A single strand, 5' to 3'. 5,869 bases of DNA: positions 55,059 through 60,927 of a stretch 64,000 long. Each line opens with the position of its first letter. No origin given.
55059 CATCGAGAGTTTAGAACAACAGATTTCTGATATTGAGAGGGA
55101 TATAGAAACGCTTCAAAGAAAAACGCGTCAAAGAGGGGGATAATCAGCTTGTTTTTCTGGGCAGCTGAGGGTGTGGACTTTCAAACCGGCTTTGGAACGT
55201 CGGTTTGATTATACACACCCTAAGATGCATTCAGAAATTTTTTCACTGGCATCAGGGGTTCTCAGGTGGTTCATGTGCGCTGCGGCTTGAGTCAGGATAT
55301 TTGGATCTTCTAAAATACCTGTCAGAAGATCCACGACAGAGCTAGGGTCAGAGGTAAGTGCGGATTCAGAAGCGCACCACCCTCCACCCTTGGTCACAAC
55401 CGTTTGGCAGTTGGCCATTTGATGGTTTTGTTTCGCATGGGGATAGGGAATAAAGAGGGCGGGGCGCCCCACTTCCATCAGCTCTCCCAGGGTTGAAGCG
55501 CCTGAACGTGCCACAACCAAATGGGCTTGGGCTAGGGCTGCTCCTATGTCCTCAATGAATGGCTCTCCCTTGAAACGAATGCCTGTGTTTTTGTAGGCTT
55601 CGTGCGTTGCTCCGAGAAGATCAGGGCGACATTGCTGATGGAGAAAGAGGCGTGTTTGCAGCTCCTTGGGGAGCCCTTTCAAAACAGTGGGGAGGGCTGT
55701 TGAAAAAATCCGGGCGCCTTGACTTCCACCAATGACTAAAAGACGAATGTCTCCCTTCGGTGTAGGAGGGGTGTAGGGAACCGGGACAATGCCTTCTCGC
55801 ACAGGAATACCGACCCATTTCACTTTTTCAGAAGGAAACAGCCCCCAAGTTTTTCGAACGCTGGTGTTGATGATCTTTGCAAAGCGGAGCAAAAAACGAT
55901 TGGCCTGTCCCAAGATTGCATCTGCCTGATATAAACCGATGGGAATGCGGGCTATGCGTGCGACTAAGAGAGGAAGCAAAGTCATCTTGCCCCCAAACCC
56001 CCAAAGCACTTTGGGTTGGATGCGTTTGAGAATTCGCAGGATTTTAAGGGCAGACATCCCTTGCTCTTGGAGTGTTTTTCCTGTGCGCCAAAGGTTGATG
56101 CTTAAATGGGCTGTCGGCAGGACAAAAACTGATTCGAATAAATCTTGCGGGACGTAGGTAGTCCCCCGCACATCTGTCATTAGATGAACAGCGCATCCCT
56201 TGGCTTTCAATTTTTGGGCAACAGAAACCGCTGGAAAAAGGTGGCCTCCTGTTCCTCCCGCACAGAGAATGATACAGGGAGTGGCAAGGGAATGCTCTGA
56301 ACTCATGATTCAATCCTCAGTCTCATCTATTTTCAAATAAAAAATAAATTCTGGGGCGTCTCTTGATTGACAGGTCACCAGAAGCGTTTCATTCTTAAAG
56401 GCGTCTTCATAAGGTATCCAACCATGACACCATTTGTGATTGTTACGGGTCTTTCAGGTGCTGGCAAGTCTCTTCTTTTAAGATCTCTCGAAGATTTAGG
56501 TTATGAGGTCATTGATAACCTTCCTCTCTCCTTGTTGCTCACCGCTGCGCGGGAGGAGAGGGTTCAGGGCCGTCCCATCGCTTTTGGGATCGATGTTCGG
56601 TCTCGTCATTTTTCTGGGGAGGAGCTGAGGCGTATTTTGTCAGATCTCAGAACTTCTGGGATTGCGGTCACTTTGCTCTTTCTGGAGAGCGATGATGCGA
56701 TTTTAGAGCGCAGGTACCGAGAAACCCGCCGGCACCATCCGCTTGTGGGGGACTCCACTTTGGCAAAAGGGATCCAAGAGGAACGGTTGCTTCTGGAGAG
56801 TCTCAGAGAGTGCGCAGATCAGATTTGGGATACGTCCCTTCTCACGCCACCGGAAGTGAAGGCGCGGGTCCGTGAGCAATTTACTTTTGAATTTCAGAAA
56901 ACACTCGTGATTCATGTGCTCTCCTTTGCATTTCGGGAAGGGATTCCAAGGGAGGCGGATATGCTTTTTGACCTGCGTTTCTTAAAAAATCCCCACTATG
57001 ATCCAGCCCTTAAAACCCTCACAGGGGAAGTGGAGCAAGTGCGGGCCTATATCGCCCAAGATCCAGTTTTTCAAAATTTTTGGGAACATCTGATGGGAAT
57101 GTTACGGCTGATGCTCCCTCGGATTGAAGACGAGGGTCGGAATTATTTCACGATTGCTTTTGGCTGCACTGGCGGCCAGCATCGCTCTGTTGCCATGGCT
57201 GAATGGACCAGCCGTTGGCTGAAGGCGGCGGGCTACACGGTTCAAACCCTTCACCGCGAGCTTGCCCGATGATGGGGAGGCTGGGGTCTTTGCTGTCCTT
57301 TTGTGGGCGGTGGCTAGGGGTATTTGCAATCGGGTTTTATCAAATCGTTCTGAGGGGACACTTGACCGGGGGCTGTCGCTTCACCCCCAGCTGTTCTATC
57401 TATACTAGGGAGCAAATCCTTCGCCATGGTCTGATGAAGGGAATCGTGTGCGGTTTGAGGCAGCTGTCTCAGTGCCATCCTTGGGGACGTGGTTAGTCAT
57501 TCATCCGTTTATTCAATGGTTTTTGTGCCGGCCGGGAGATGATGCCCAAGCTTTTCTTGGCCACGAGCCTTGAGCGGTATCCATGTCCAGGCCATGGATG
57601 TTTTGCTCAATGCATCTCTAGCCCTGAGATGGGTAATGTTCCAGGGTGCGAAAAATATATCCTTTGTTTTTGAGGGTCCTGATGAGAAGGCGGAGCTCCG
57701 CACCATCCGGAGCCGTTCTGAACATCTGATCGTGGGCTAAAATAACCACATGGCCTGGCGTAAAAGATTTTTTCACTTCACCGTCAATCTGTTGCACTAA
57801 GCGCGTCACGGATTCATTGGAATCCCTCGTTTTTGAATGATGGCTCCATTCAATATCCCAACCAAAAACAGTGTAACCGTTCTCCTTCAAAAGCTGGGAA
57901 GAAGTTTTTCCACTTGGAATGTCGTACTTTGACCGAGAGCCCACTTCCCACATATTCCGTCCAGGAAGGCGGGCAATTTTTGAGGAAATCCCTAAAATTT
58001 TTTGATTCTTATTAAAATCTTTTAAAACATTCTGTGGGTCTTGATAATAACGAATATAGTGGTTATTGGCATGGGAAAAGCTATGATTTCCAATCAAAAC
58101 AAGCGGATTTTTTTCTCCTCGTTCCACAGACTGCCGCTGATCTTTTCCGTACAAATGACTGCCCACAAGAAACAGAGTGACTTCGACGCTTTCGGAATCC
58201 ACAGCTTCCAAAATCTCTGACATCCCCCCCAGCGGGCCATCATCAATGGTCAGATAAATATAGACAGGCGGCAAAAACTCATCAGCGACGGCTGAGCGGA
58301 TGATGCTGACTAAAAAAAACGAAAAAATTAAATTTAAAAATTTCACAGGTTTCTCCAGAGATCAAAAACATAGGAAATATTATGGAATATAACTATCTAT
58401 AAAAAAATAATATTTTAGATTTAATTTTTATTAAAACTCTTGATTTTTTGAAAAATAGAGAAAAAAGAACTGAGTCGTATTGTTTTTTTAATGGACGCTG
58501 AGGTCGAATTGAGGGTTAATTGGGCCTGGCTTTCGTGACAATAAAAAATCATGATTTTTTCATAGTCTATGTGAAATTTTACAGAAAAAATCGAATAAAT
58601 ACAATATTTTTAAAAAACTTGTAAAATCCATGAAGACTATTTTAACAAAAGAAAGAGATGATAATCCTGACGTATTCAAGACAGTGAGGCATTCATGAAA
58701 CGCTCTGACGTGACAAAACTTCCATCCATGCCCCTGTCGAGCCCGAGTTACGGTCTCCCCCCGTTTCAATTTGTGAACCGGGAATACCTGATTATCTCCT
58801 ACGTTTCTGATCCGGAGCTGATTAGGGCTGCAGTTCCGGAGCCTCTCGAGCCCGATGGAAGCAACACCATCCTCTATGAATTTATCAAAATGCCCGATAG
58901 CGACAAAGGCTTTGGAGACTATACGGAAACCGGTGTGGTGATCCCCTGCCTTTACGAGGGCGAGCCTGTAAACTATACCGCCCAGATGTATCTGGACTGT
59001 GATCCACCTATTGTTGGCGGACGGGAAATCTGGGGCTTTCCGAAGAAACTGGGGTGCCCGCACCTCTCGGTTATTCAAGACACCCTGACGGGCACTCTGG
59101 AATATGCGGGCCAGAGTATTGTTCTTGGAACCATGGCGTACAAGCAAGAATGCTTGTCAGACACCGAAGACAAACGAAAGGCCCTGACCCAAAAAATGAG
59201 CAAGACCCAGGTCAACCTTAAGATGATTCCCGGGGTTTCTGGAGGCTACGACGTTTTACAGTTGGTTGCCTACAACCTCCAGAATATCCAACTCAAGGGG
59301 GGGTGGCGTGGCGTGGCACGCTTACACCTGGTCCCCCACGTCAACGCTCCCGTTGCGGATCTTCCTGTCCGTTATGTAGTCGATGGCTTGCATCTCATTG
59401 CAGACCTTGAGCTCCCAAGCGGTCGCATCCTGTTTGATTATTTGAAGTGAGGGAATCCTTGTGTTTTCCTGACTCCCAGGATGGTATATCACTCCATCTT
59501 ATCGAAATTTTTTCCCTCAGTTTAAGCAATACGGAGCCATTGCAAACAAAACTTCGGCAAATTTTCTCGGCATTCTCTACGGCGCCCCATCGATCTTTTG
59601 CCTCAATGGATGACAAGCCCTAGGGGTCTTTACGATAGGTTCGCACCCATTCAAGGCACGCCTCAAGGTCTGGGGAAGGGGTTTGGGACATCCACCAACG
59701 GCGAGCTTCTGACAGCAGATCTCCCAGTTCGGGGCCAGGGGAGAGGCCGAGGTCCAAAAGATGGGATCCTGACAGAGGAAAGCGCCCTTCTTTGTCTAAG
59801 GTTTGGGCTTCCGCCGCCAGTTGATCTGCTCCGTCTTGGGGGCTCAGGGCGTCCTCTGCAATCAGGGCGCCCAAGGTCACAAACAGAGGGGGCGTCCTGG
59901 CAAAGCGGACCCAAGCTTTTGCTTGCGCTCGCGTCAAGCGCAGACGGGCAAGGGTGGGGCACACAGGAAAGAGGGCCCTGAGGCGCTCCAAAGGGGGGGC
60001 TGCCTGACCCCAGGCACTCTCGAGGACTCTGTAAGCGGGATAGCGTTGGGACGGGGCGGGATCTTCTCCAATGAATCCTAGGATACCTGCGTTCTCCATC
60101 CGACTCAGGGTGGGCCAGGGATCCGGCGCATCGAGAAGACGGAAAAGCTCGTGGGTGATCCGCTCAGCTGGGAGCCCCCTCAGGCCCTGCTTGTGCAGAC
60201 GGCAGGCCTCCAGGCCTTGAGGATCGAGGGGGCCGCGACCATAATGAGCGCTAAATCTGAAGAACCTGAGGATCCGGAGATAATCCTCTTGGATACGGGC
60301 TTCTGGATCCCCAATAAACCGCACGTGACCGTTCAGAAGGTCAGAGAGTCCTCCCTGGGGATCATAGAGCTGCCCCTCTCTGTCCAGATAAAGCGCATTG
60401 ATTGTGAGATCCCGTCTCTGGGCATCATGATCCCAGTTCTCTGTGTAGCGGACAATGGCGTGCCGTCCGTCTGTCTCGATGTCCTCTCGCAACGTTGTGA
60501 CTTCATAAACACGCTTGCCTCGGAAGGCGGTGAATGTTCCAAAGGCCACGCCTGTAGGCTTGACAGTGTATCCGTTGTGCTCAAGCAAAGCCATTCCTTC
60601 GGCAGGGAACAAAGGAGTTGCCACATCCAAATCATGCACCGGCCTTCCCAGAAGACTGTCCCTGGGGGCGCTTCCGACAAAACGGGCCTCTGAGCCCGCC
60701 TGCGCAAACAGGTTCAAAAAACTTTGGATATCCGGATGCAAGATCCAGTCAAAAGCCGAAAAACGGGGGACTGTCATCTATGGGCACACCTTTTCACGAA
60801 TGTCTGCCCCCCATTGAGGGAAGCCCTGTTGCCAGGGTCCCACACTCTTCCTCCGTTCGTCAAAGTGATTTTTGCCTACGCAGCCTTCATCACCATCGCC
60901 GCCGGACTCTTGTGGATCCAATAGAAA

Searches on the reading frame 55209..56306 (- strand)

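Call 16: search_protein_families(library=pfam, proteins=[window:55209-56306:-], max_evalue=0.01)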
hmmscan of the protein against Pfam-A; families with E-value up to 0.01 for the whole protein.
window:55209-56306:- (365 aa): 2 families
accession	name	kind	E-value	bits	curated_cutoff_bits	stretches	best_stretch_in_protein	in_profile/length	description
PF04101.22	Glyco_tran_28_C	-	5e-29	101.9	22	1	189-355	2-164/166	Glycosyltransferase family 28 C-terminal domain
PF03033.26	Glyco_transf_28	-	2.1e-21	76.9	26.2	1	12-144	1-135/139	Glycosyltransferase family 28 N-terminal domain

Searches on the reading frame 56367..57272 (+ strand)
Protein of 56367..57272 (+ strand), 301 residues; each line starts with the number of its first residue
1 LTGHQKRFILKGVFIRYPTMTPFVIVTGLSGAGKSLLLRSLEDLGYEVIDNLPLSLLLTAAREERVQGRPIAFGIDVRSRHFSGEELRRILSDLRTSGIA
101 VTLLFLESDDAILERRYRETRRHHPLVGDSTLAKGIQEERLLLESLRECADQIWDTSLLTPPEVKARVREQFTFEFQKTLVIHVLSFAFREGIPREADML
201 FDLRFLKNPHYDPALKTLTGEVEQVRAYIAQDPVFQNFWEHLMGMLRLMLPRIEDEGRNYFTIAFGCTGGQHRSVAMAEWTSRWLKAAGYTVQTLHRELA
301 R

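Call 16: search_protein_families(library=pfam, proteins=[window:56367-57272:+], max_evalue=0.01)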
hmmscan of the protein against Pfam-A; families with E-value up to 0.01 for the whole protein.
window:56367-57272:+ (301 aa): 5 families
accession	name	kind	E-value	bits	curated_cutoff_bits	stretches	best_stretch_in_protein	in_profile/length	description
PF22740.1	PapZ_C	-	2.7e-43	147.4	27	1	181-299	2-120/121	RapZ C-terminal domain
PF03668.21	RapZ-like_N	-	1.9e-38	132.1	25.4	1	23-173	3-155/158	RapZ-like N-terminal domain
PF13671.12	AAA_33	-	0.00021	22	27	0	24-50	2-29/143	AAA domain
PF13401.12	AAA_22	-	0.0058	17.4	27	0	23-48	7-32/130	AAA domain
PF13191.12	AAA_16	-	0.0062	17.5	32.6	0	21-44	24-48/167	AAA ATPase domain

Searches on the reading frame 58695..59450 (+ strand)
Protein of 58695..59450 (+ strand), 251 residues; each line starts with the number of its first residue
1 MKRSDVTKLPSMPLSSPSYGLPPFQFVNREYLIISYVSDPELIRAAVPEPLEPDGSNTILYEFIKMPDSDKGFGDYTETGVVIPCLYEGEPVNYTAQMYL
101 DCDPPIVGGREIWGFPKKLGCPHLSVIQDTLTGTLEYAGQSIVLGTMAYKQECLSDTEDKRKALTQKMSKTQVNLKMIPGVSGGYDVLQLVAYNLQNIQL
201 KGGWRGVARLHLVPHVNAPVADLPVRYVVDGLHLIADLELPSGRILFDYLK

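Call 51: search_protein_families(library=pfam, proteins=[window:58695-59450:+], max_evalue=0.01)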
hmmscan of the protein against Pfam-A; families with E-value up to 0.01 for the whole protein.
window:58695-59450:+ (251 aa): 1 family
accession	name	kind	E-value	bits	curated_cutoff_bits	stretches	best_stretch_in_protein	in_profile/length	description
PF06314.16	ADC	-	8e-71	238.7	29.8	1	11-250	1-238/238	Acetoacetate decarboxylase (ADC)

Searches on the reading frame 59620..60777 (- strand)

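Call 16: search_protein_families(library=pfam, proteins=[window:59620-60777:-], max_evalue=0.01)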
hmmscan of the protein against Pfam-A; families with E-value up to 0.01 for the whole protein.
window:59620-60777:- (385 aa): 2 families
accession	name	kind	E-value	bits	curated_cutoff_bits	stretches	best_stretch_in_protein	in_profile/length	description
PF01743.26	PolyA_pol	-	1.8e-23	83.7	23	1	32-153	2-126/126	Poly A polymerase head domain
PF12627.12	PolyA_pol_RNAbd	-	2.7e-07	30.7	22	1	184-235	4-55/64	Probable RNA and SrmB- binding site of polymerase A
